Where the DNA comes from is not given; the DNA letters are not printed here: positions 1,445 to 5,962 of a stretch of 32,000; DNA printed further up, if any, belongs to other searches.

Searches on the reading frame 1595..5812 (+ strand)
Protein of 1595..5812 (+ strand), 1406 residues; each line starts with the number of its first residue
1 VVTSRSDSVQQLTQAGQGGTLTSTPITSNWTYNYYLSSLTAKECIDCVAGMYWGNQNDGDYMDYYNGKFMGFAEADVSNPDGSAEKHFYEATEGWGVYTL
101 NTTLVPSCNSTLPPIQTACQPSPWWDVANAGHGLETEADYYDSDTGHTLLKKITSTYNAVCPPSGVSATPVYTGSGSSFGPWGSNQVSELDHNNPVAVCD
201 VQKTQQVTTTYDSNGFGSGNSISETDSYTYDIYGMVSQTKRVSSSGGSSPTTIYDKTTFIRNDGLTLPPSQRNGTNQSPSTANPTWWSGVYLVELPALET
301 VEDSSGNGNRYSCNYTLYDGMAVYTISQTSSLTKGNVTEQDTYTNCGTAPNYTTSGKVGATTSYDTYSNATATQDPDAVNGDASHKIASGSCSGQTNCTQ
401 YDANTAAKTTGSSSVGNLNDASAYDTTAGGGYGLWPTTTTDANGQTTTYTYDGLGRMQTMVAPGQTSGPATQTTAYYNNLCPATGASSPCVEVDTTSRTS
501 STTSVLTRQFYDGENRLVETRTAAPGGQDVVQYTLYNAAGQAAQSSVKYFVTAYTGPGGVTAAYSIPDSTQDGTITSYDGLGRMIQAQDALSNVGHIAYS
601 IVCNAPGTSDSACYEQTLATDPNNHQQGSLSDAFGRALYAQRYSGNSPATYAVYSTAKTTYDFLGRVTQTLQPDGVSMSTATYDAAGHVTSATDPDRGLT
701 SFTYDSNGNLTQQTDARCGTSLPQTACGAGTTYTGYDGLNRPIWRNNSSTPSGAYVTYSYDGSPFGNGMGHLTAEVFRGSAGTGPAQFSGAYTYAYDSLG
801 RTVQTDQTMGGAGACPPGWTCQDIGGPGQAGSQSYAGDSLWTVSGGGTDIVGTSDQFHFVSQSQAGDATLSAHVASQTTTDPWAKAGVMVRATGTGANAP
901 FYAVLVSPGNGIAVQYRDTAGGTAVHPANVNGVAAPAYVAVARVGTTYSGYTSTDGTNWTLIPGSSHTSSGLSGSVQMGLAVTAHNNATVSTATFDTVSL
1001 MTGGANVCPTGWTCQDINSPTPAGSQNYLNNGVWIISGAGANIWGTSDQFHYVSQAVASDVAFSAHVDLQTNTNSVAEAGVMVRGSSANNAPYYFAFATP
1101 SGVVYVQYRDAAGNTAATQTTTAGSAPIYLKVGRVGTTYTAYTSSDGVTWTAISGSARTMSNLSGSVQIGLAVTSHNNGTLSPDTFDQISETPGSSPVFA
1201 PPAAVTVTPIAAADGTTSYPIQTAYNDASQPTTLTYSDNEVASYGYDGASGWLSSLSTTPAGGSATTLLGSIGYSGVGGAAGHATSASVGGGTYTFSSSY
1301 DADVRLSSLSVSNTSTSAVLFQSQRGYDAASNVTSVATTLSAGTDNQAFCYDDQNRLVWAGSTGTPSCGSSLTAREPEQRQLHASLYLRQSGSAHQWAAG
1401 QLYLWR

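Call 17: search_protein_families(library=pfam, proteins=[window:1595-5812:+], max_evalue=0.001)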
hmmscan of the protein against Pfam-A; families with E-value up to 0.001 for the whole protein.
window:1595-5812:+ (1406 aa): 2 families
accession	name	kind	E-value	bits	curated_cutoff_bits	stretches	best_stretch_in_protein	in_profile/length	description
PF05593.20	RHS_repeat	-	4.6e-14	52.8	22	2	683-716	1-34/38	RHS Repeat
PF07081.18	DUF1349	-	6.7e-07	29.6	32.4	0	1048-1177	37-163/179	Protein of unknown function (DUF1349)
